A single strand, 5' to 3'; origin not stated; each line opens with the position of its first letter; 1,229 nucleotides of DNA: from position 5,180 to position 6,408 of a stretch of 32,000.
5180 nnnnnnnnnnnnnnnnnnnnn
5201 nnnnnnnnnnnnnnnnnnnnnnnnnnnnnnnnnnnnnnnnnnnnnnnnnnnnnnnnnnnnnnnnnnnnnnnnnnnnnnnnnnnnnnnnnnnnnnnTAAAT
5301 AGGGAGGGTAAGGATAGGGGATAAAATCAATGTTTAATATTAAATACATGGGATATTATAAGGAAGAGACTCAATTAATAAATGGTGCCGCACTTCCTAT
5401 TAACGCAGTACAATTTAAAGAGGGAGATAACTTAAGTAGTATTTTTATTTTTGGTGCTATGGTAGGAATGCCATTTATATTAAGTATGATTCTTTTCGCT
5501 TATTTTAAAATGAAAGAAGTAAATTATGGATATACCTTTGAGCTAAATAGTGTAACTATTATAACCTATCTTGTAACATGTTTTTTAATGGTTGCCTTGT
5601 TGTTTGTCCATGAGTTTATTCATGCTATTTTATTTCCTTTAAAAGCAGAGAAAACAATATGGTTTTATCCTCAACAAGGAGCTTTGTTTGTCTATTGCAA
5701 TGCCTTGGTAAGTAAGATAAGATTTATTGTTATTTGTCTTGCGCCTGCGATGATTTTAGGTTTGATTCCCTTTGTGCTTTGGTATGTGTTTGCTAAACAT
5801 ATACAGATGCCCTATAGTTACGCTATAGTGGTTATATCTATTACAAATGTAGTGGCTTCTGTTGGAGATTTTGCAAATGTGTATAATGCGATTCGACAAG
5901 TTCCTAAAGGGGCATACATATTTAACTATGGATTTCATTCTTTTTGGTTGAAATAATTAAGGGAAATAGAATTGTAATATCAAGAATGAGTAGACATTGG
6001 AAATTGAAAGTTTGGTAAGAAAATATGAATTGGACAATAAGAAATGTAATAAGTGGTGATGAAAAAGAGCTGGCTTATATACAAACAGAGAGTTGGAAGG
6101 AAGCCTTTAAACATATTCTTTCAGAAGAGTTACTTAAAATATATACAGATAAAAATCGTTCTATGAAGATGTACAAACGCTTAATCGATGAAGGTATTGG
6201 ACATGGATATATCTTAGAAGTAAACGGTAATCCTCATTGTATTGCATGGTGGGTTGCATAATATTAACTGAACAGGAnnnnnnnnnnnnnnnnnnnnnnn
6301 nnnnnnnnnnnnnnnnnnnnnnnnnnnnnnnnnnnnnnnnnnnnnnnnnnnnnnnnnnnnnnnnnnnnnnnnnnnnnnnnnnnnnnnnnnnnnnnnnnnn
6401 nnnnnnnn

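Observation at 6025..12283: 5.75-kb serine-recombinase mobilisable element caught inside a GNAT gene, with frame-exact empty-site reconstruction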

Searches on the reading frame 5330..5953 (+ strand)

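Call 52: search_protein_families(library=pfam, proteins=[window:5330-5953:+], max_evalue=0.0001)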
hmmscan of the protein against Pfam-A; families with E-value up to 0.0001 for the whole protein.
window:5330-5953:+ (208 aa): 1 family
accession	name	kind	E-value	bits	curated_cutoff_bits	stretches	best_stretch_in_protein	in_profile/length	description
PF11667.14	DUF3267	-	8e-22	78.1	27.1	1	88-196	2-108/108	Putative zincin peptidase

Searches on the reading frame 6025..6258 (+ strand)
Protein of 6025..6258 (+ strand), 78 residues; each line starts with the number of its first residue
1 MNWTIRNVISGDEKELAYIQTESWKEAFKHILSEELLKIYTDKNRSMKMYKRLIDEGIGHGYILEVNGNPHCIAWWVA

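Call 5: search_protein_families(library=pfam, proteins=[window:6025-6258:+], max_evalue=0.01)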
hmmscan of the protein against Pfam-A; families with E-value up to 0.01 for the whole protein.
window:6025-6258:+ (78 aa): 0 families
